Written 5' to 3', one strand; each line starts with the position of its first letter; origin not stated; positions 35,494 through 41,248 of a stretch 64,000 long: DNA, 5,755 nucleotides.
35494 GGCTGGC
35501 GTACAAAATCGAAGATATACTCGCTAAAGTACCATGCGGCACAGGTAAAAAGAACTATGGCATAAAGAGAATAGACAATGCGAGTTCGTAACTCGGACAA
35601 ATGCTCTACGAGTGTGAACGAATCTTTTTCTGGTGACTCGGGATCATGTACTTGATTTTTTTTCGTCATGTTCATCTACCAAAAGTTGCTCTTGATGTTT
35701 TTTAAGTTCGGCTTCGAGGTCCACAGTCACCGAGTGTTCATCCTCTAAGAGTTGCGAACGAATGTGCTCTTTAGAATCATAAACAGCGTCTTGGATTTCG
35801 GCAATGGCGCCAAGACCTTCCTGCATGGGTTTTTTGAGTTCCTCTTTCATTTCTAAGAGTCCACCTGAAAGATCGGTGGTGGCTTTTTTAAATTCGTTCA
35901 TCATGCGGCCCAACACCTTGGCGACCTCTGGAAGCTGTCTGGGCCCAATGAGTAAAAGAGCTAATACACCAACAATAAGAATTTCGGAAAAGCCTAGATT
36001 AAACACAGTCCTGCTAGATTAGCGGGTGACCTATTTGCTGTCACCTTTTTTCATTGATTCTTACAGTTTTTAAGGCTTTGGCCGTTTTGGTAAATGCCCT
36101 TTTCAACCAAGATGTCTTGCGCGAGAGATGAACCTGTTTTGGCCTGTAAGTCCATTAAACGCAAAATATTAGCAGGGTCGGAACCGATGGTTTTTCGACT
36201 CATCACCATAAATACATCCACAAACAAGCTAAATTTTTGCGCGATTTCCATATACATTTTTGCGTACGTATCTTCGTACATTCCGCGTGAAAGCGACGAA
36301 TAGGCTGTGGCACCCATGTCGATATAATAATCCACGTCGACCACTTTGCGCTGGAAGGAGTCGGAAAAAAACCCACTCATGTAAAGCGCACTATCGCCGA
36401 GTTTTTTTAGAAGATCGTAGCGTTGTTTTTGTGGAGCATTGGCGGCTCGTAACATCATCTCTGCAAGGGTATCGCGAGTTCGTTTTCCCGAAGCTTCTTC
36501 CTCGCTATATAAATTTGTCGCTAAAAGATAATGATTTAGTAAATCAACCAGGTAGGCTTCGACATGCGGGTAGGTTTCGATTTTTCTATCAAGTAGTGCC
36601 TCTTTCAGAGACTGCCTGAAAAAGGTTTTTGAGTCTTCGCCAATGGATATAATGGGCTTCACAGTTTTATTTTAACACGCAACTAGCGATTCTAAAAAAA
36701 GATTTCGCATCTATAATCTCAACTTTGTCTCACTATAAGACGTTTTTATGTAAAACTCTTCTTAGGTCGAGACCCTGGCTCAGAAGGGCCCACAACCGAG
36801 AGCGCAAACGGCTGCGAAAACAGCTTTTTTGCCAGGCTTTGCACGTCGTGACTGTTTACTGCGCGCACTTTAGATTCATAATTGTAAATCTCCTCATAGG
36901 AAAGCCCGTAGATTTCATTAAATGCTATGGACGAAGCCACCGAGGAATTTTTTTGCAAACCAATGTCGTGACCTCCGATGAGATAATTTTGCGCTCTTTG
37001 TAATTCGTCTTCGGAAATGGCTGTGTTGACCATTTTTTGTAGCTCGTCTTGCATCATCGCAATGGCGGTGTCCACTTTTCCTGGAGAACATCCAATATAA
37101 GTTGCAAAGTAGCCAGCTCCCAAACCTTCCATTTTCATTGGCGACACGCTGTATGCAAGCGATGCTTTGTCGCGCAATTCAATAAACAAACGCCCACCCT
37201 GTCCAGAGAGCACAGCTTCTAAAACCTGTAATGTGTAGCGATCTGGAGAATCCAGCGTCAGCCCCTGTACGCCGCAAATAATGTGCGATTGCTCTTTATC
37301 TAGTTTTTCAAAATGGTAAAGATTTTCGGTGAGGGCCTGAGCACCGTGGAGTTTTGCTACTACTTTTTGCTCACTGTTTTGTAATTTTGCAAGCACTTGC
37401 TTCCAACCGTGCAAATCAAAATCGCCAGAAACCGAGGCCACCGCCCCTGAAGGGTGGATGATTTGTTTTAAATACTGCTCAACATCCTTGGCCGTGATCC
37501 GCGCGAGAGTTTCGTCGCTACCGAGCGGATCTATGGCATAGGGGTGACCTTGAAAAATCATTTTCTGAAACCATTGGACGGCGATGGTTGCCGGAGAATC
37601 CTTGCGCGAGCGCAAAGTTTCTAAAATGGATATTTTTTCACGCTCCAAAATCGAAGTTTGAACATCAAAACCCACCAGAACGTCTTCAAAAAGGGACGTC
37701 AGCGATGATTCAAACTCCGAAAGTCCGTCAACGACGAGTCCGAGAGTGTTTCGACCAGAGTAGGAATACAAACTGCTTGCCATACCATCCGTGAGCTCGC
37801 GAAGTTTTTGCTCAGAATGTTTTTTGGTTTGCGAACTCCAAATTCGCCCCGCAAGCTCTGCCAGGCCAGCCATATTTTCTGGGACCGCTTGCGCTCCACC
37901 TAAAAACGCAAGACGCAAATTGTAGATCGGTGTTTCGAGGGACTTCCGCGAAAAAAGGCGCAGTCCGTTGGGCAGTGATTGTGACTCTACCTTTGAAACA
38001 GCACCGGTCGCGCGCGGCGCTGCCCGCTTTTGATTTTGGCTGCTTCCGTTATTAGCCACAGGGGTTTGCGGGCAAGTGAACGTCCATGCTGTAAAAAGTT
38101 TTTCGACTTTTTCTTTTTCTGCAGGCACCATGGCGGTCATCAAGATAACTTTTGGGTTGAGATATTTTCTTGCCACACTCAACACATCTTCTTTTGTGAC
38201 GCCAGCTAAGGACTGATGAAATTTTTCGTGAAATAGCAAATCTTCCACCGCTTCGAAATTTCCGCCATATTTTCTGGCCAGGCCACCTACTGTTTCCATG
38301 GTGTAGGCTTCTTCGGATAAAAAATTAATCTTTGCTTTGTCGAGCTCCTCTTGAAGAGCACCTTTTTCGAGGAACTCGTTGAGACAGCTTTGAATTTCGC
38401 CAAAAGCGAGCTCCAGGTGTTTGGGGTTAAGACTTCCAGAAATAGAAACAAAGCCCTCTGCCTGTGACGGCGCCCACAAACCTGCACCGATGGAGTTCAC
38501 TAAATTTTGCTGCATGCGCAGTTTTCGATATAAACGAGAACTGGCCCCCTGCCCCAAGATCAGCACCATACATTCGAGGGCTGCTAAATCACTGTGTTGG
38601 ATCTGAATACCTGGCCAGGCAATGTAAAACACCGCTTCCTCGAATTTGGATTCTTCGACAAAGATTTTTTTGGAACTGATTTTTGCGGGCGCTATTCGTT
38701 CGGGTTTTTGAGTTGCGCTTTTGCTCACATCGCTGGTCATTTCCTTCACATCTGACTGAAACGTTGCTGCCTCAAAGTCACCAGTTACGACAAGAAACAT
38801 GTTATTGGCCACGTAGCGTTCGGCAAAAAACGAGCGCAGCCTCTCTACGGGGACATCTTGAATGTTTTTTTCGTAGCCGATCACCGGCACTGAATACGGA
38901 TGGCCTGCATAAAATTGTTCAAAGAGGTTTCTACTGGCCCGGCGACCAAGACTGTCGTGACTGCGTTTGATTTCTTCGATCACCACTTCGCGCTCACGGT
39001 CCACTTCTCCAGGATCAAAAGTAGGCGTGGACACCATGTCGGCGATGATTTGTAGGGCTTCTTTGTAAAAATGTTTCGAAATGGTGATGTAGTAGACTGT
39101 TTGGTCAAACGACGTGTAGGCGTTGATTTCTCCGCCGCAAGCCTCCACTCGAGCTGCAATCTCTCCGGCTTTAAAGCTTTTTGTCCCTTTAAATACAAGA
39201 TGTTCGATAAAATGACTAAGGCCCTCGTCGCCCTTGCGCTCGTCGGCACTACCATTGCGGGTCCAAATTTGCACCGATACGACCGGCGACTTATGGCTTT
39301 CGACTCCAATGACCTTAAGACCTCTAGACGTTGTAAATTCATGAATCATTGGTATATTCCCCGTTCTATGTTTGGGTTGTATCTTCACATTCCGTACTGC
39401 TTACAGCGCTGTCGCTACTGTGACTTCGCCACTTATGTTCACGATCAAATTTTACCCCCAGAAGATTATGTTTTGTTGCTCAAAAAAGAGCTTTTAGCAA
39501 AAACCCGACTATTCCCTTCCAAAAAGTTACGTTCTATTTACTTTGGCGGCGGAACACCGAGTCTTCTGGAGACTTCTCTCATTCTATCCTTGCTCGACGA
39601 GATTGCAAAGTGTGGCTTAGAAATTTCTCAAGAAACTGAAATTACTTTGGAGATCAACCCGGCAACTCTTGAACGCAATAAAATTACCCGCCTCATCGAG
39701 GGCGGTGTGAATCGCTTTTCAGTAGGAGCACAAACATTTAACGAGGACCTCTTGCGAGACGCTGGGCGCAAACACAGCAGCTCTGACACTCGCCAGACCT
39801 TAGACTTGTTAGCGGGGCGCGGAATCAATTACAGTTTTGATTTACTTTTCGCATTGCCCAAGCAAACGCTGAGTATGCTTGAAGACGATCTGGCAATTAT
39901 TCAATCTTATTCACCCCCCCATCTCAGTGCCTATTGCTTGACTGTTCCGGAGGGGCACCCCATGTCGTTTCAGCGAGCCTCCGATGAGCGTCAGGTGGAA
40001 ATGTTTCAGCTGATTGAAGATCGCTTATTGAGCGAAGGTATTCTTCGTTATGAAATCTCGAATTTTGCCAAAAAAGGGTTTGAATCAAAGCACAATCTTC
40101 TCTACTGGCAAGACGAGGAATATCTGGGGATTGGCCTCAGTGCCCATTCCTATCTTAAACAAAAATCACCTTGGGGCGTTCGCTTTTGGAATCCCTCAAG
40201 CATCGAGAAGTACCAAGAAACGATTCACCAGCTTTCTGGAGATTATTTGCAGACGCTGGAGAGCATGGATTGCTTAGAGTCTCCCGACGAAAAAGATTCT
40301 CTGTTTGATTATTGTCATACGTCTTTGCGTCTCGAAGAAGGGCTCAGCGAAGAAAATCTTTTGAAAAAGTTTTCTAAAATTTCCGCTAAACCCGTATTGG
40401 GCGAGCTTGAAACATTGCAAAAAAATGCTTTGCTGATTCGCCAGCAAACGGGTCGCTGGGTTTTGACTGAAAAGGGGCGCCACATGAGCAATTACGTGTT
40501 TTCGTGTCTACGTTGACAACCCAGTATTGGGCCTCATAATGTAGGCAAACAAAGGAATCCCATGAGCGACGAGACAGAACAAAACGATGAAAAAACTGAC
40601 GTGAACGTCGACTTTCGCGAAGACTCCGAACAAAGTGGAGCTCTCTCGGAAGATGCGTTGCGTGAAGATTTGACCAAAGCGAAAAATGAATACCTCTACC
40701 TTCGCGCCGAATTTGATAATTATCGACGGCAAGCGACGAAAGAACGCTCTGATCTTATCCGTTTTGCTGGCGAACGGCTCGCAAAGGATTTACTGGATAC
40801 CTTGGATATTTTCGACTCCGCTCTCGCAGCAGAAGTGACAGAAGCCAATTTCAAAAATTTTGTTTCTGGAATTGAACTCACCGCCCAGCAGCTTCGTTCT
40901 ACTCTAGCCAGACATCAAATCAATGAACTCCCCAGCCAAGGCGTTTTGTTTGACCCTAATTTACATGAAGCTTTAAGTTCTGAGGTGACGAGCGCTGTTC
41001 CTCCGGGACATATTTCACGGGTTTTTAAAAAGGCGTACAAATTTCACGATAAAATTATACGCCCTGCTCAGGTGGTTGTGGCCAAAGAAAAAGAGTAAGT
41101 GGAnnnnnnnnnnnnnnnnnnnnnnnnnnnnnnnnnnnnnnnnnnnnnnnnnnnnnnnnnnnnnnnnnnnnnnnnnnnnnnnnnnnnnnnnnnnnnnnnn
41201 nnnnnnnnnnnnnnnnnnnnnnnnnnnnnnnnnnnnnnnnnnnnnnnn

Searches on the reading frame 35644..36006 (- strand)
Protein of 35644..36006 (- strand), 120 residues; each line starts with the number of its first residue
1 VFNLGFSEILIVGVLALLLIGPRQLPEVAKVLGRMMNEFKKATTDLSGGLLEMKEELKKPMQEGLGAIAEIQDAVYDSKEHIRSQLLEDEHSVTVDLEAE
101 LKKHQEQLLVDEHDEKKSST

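Call 24: search_protein_families(library=pfam, proteins=[window:35644-36006:-], max_evalue=0.001)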
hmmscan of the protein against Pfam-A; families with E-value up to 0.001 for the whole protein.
window:35644-36006:- (120 aa): 1 family
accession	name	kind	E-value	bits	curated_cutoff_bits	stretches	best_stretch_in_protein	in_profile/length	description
PF02416.21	TatA_B_E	-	1e-12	47.5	21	1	4-48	1-45/53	mttA/Hcf106 family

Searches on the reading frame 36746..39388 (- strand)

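Call 47: search_protein_families(library=pfam, proteins=[window:36746-39388:-], max_evalue=0.00001)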
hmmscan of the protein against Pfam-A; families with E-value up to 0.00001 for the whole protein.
window:36746-39388:- (880 aa): 2 families
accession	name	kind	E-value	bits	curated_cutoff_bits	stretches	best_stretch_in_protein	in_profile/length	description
PF05193.26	Peptidase_M16_C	-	1.2e-57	195.1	23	2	630-802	1-180/181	Peptidase M16 inactive domain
PF00675.25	Peptidase_M16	-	1.7e-37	129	22.3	1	26-170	2-146/149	Insulinase (Peptidase family M16)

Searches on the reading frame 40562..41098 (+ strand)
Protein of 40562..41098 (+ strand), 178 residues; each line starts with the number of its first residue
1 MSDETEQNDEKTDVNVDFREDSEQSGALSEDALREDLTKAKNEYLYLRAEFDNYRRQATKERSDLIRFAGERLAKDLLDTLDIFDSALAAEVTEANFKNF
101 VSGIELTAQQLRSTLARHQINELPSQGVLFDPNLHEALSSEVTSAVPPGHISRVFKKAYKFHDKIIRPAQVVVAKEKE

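Call 47: search_protein_families(library=pfam, proteins=[window:40562-41098:+], max_evalue=0.00001)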
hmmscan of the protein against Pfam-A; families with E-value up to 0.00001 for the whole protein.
window:40562-41098:+ (178 aa): 1 family
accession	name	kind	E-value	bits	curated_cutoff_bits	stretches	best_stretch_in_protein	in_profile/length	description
PF01025.24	GrpE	-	7.7e-46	156.2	25.8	1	24-175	22-165/165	GrpE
